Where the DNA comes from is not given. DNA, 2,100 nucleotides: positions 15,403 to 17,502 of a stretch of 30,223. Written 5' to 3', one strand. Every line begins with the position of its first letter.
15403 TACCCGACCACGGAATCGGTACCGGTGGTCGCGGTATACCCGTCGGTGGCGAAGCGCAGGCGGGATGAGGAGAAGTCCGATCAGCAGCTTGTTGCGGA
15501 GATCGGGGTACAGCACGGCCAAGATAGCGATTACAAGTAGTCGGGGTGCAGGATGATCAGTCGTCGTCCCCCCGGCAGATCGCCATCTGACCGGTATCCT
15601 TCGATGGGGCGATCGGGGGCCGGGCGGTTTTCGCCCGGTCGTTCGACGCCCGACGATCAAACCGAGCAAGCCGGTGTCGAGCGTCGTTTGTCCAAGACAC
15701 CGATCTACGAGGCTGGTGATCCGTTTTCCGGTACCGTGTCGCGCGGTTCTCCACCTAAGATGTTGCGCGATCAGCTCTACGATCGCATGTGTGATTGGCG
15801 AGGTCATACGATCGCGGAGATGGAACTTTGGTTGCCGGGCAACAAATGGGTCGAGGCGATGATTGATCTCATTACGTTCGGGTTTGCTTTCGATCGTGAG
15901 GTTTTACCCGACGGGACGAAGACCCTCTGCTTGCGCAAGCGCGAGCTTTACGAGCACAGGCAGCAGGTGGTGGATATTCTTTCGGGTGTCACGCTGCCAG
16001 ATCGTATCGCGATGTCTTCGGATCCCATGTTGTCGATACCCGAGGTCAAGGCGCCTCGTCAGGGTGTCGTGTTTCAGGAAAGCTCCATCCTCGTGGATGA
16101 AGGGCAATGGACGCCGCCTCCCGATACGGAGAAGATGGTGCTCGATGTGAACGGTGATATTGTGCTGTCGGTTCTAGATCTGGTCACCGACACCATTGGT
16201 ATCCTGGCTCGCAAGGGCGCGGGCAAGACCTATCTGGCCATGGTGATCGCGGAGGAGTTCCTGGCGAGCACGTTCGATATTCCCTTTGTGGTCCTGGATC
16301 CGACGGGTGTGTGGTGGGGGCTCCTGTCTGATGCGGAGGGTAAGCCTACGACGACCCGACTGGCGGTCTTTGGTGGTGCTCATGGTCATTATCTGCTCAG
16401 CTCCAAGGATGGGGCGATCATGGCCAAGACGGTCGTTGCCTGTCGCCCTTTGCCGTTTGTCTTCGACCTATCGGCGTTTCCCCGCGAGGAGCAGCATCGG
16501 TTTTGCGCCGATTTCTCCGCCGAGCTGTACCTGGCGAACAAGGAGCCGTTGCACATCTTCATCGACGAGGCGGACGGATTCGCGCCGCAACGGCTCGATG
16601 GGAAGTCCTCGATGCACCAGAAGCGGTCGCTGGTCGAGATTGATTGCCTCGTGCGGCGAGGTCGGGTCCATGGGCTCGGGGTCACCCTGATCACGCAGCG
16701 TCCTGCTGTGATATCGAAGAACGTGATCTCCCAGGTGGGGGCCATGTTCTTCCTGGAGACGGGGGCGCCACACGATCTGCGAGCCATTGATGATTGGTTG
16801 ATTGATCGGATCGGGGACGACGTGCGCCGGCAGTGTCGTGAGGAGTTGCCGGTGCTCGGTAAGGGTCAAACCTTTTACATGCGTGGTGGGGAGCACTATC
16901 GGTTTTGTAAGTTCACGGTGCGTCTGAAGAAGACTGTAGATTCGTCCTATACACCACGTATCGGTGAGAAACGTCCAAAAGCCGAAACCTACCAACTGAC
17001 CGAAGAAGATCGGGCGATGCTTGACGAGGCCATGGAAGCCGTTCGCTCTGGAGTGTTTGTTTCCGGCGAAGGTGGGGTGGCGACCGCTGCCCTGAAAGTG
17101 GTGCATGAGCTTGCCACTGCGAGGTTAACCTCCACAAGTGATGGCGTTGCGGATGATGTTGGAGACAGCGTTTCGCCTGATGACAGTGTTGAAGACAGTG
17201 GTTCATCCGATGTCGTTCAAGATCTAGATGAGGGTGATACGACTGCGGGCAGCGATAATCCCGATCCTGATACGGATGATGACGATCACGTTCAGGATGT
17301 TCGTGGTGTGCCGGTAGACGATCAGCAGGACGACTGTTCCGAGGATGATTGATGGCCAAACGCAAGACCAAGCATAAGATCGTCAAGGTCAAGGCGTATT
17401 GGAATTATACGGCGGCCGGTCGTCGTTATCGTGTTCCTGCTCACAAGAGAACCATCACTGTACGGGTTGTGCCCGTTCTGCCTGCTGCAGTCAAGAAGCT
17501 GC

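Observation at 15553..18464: HerA/FtsK-type ATPase translationally coupled to a histone-H1-like KKPA-repeat protein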

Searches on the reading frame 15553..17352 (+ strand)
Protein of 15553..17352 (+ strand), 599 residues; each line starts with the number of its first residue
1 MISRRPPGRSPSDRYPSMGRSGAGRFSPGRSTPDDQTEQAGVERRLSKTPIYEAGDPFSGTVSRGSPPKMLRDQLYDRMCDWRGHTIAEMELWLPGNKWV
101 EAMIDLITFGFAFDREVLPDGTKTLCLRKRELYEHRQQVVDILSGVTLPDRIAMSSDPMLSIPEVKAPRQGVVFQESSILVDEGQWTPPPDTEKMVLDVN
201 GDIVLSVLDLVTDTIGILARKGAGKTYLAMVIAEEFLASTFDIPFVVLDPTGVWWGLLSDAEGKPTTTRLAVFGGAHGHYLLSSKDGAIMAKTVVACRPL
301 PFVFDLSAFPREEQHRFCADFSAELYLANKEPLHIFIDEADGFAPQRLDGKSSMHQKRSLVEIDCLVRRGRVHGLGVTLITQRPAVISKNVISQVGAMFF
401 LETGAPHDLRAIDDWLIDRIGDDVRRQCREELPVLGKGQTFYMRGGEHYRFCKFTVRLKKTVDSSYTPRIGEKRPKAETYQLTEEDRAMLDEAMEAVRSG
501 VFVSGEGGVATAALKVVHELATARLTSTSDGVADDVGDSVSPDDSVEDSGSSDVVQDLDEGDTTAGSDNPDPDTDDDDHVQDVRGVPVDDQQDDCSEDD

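Call 6: search_protein_families(library=pfam, proteins=[window:15553-17352:+], max_evalue=0.01)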
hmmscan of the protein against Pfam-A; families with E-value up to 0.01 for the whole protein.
window:15553-17352:+ (599 aa): 2 families
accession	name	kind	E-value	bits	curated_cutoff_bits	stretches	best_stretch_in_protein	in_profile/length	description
PF01935.23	DUF87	-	9.5e-06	26.3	23.2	1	202-252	13-62/220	Helicase HerA, central domain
PF00004.35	AAA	-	0.0022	18.9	21.2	0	332-389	58-116/131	ATPase family associated with various cellular activities (AAA)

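Call 7: search_protein_families(library=phrogs, proteins=[window:15553-17352:+], max_evalue=0.01)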
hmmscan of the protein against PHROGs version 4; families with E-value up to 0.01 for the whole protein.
window:15553-17352:+ (599 aa): 2 families
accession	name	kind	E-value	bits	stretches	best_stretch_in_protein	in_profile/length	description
phrog_2666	-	head and packaging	2.3e-13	50.7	1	211-416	320-497/555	terminase large subunit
phrog_7035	-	unknown function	9.7e-11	41.7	1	329-446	489-594/969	-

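Call 13: search_dna_similar(query=window:15553-17352:+, collection=phages, mode=protein, max_rows=25)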
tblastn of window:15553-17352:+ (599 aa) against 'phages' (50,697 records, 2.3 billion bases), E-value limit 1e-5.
Records with a match: 1; places in all: 1; records where one place covers at least 80% of the query: 0.
Best place of each record, by identity: <60% 1.
By first word of the organism name: Caudoviricetes 1.
By host as written in the record: - 1.
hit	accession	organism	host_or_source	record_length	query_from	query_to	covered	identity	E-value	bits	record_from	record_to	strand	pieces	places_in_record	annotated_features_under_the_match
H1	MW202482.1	Caudoviricetes sp.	Manatee Spring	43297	208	483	46%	35.9%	9e-39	159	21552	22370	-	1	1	hera helicase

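Call 15: get_annotated_region(hit=H1, flank=20000)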
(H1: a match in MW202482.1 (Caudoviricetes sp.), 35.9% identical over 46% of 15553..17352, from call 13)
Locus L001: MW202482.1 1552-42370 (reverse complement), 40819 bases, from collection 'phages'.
description: Podoviridae sp. isolate ct4oC223, complete genome.
organism: Caudoviricetes sp. (NCBI taxid 2832643)
taxonomy: Viruses; Duplodnaviria; Heunggongvirae; Uroviricota; Caudoviricetes
host: -; source: Manatee Spring; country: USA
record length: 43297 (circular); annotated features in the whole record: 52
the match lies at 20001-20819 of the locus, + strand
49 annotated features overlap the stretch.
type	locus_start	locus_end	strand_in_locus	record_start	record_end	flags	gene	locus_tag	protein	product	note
CDS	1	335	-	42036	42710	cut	-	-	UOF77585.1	phage mu protein F-like protein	-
CDS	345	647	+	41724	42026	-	-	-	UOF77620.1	hypothetical protein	-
CDS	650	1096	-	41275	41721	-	-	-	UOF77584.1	prokaryotic homologs of the jab domain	-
CDS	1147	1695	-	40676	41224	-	-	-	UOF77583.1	D/-alanyl-D/-alanine carboxypeptidase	-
CDS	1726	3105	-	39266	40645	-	-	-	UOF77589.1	portal protein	-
CDS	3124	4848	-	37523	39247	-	-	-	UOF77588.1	large subunit terminase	-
CDS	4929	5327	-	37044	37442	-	-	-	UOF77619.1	hypothetical protein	-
CDS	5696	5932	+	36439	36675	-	-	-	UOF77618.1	hypothetical protein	-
CDS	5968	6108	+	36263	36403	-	-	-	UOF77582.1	exodeoxyribonuclease X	-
CDS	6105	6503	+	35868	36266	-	-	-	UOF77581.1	hypothetical protein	-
CDS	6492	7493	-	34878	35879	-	-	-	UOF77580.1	prtase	-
CDS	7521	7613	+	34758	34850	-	-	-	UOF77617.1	hypothetical protein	-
CDS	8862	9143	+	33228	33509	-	-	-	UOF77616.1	hypothetical protein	-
CDS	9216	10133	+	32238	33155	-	-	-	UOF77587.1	adenine specific methyltransferase mboiiA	-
CDS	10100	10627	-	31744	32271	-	-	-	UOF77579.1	holin family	-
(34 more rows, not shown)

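Call 16: find_homologous_proteins(query=window:15553-17352:+)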
Query window:15553-17352:+ (599 aa): 573 proteins with E <= 0.001 among 8000 candidates; the best 120 are listed.
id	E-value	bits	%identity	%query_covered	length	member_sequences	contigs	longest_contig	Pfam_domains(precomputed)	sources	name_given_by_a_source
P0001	0.0e+0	1329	100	97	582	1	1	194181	PF01935.24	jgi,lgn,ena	-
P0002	0.0e+0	1063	80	99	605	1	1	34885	PF01935.24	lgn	-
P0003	5.6e-259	879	71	96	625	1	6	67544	PF01935.24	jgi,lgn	jgi:hypothetical protein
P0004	2.7e-250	850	67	96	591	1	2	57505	PF00004.36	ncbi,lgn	-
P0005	2.4e-192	659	57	93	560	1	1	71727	-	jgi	jgi:hypothetical protein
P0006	6.8e-156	538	50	92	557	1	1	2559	PF01935.24,PF00004.36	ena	-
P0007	6.9e-148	512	51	83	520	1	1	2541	PF01935.24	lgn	-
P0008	3.4e-147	510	53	81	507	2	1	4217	-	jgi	-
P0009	5.0e-147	509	57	72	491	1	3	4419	PF01935.24,PF00004.36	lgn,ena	-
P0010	9.0e-146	505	56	74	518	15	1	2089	PF01935.24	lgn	-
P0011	5.2e-145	502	53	78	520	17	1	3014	PF01935.24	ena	-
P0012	1.9e-144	501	54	76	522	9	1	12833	PF01935.24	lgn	-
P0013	2.0e-144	501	49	89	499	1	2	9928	PF01935.24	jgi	jgi:hypothetical protein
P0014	4.1e-144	500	51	75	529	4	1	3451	PF01935.24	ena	-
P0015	3.0e-143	497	55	72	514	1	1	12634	-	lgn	-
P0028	3.5e-126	440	52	69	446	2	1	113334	PF01935.24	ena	-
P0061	1.8e-79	286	40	70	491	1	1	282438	PF01935.24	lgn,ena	-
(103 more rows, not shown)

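Call 17: find_encoding_contigs(protein=P0001, flank=10000, max_places=3)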
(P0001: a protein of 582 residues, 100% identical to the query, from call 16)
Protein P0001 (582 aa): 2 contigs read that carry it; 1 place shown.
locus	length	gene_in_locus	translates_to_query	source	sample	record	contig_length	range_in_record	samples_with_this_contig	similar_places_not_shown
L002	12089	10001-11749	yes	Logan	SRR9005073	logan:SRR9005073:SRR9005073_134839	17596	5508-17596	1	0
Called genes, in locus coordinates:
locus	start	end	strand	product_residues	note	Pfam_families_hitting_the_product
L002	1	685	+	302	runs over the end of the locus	PF18025:FucT_N, PF00852:Glyco_transf_10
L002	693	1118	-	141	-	-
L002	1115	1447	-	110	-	-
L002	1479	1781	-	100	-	-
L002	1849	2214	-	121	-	-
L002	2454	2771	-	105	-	-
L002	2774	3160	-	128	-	-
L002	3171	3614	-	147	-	PF10979:DUF2786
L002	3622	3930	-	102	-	-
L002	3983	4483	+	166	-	-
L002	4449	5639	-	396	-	PF02195:ParB_N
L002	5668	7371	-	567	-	PF00176:SNF2-rel_dom, PF04851:ResIII, PF00270:DEAD (weak), PF00271:Helicase_C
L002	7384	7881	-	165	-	-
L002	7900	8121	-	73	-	-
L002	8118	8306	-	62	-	-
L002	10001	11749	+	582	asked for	PF01935:DUF87 (weak)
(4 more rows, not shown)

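Call 18: find_encoding_contigs(protein=P0003, flank=10000, max_places=3)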
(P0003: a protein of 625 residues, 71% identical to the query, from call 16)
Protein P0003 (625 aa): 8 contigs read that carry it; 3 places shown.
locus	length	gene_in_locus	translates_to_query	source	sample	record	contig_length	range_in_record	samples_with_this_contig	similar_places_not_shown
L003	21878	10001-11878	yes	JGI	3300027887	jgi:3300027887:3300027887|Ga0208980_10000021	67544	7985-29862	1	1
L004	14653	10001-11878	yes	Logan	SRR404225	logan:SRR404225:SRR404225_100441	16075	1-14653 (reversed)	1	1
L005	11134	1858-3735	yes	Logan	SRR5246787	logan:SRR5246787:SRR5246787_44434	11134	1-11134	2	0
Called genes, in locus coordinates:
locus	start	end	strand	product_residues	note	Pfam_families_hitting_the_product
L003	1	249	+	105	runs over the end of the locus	-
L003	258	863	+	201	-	-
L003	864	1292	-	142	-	PF04386:SspB (weak)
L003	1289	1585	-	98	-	-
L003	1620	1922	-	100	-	-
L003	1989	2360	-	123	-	-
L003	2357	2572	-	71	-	-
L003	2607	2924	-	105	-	-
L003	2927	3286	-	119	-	-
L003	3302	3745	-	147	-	PF10979:DUF2786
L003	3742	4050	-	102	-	-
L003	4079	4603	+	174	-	-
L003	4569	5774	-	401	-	PF02195:ParB_N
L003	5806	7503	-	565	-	PF00176:SNF2-rel_dom, PF04851:ResIII, PF00270:DEAD (faint), PF00271:Helicase_C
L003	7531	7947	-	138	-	-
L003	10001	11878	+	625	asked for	PF01935:DUF87 (weak)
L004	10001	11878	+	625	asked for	PF01935:DUF87 (weak)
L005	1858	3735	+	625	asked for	PF01935:DUF87 (weak)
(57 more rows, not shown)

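Call 21: find_encoding_contigs(protein=P0002, flank=10000, max_places=2)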
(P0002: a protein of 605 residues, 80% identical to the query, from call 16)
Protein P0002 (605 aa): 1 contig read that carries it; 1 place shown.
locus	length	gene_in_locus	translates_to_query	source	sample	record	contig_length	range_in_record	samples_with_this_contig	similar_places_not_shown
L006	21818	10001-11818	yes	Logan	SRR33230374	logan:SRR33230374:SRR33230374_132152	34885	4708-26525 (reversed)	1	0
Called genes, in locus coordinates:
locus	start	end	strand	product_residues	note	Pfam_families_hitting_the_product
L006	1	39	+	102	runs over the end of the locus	-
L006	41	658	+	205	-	-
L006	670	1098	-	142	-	-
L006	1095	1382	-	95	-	-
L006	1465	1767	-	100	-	-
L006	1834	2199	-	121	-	-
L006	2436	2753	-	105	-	-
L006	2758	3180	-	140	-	-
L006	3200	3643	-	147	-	PF10979:DUF2786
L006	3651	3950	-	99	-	-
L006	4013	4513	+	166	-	-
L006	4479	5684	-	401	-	PF02195:ParB_N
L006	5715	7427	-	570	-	PF04851:ResIII (weak), PF00176:SNF2-rel_dom, PF00271:Helicase_C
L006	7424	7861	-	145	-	PF24963:DUF7768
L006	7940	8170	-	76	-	-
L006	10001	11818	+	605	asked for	PF01935:DUF87 (weak)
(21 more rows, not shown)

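Call 22: find_encoding_contigs(protein=P0004, flank=10000, max_places=2)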
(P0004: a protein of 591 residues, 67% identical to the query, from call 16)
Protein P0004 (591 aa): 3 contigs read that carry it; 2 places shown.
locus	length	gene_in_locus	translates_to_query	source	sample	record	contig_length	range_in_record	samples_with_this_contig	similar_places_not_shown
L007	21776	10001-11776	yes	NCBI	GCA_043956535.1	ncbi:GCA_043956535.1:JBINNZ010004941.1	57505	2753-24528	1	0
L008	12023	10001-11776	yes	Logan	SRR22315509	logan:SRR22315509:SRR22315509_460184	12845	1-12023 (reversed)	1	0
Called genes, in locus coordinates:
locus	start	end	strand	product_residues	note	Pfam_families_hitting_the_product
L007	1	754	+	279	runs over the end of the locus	PF18025:FucT_N, PF00852:Glyco_transf_10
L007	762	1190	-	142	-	-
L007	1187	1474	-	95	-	-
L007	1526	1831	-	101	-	-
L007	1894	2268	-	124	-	-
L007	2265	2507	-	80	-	-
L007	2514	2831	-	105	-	-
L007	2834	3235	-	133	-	-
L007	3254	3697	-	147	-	PF10979:DUF2786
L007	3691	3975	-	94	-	-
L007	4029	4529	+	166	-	-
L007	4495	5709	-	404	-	PF02195:ParB_N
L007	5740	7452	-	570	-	PF00176:SNF2-rel_dom, PF04851:ResIII, PF00270:DEAD (weak), PF00271:Helicase_C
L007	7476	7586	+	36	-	-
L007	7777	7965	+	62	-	-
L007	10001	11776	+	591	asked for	PF00004:AAA (faint)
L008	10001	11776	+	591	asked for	PF00004:AAA (faint)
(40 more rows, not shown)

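Call 26: search_solved_structures(query=window:15553-17352:+, max_evalue=1, show_alignments=1)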
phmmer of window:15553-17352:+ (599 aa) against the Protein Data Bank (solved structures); distinct sequences matched with E-value up to 1: 7.
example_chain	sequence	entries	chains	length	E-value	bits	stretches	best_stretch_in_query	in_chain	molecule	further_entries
9x1l_A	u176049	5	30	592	1.3e-06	30.5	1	325-441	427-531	DNA helicase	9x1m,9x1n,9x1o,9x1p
8xau_A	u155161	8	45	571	0.001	20.9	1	332-424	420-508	ATP-binding protein | HerA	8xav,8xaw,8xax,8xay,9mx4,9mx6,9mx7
9c1m_M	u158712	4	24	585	0.002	19.9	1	329-441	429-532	ATP-binding protein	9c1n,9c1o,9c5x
8wiv_A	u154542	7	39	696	0.0023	19.7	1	363-408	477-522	Helicase HerA central domain-containing protein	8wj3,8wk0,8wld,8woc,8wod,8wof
4d2i_A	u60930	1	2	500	0.0084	17.9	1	366-427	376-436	HERA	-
8ziq_M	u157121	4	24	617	0.23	13.1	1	331-438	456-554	HerA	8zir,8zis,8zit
8jov_G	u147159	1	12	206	0.27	12.9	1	67-131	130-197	gp81 of phage GP4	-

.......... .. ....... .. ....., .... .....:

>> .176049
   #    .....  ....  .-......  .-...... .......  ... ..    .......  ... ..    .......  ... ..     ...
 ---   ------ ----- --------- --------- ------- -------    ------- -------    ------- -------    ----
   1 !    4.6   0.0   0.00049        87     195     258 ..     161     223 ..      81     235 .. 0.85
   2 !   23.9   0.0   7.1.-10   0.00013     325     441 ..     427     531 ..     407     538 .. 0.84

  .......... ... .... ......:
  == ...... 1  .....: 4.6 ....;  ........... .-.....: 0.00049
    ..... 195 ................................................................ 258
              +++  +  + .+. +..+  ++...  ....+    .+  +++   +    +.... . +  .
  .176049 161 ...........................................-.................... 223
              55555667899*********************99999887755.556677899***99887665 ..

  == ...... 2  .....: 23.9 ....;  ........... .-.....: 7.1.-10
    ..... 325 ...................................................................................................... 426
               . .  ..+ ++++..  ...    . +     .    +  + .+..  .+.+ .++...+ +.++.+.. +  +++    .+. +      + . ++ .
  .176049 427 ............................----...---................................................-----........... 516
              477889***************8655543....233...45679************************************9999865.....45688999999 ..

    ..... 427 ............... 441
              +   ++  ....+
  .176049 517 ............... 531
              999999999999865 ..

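Call 27: search_protein_families(library=ncbifam, proteins=[window:15553-17352:+], max_evalue=0.1)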
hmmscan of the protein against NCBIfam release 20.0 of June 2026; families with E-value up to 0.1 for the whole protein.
window:15553-17352:+ (599 aa): 7 families
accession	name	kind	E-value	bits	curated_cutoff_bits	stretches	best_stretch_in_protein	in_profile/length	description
NF040819.1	helicase_HerA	equivalog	1.5e-09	36.9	970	1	325-438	396-497/561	DNA double-strand break repair helicase HerA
NF042944.1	HerA_antiphage_2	equivalog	0.00017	20.5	850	1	327-423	423-515/576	anti-phage-associated helicase HerA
NF033849.1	ser_rich_anae_1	subfamily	0.00073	17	650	1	329-411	1015-1098/1163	serine-rich protein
NF042943.1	HerA_antiphage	equivalog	0.00084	18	800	1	332-413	434-512/566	anti-phage-associated helicase HerA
NF053655.1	CedD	equivalog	0.0067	15.1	600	0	211-260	220-267/527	DNA-translocating ATPase CedD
NF040937.1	HerA_Thermprot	equivalog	0.0099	14.3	800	1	366-414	377-425/487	DNA double-strand break repair helicase HerA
NF047389.1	ATPase_Sll1717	subfamily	0.076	12.1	75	0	217-259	34-72/454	P-loop ATPase, Sll1717 family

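Call 28: search_protein_families(library=padloc, proteins=[window:15553-17352:+], max_evalue=0.1)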
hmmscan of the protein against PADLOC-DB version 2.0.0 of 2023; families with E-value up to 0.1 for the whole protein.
window:15553-17352:+ (599 aa): 12 families
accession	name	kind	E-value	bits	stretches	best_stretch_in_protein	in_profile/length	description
PDLC04105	HerA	-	3.6e-13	46.9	1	328-439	415-519/576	-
PDLC04140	mad8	-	1.3e-10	39.3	1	214-415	29-265/314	mads_8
PDLC01055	HerA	-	2.6e-10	37.7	1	334-407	418-483/532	Type III coevolved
PDLC04103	HerA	-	4.9e-10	36.4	1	327-441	436-542/579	-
PDLC04104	HerA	-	3.2e-09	34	1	329-439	217-320/379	-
PDLC04097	HerA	-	5.5e-07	26.6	1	330-440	472-577/618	-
PDLC04106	HerA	-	8.3e-06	22.6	1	329-401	508-579/667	-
PDLC02188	HerA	-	1.6e-05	22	1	327-441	423-528/578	-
PDLC04100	HerA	-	3e-05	20.9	1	333-413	441-518/580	-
PDLC04102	HerA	-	8.3e-05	19.1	1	329-414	502-583/654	-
PDLC04098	HerA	-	0.00018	18.2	1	332-400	527-596/686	-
PDLC02185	HerA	-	0.00082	16.2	1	360-413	471-524/585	-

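Call 43: find_encoding_contigs(protein=P0028, flank=10000, max_places=1)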
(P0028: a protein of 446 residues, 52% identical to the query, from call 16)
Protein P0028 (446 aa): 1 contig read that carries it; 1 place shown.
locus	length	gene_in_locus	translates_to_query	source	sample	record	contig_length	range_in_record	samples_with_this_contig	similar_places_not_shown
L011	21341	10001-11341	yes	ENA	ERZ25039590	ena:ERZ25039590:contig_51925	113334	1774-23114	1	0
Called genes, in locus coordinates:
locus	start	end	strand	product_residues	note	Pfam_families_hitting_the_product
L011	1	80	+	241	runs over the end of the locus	-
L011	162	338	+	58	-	-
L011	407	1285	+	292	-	PF01555:N6_N4_Mtase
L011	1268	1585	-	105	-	-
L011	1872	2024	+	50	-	-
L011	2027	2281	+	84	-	-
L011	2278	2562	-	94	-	-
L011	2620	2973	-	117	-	-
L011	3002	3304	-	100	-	-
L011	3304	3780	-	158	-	-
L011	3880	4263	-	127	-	PF10979:DUF2786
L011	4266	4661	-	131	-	PF04386:SspB (weak)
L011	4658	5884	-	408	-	PF02195:ParB_N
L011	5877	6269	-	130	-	-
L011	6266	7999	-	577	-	PF00176:SNF2-rel_dom, PF04851:ResIII (weak), PF00270:DEAD (faint), PF00271:Helicase_C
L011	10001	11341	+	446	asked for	PF01935:DUF87 (weak)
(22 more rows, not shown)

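Call 44: find_encoding_contigs(protein=P0061, flank=10000, max_places=1)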
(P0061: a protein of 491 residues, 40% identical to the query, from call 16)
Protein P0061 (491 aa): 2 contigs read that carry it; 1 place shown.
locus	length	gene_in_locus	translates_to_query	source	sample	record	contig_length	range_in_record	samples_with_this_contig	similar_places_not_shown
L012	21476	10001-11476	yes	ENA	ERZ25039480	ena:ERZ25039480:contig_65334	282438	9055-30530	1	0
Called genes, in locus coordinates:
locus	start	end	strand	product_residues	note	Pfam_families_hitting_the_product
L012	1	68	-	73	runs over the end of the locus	-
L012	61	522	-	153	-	PF12637:TSCPD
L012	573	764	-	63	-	-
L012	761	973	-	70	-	-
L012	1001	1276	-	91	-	-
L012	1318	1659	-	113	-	-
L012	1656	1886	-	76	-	-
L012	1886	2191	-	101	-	-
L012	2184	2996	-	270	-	-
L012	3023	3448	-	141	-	PF10979:DUF2786 (weak)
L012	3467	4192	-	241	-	-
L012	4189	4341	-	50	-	-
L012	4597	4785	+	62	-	-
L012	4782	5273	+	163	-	-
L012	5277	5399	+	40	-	-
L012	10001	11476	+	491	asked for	PF01935:DUF87 (weak)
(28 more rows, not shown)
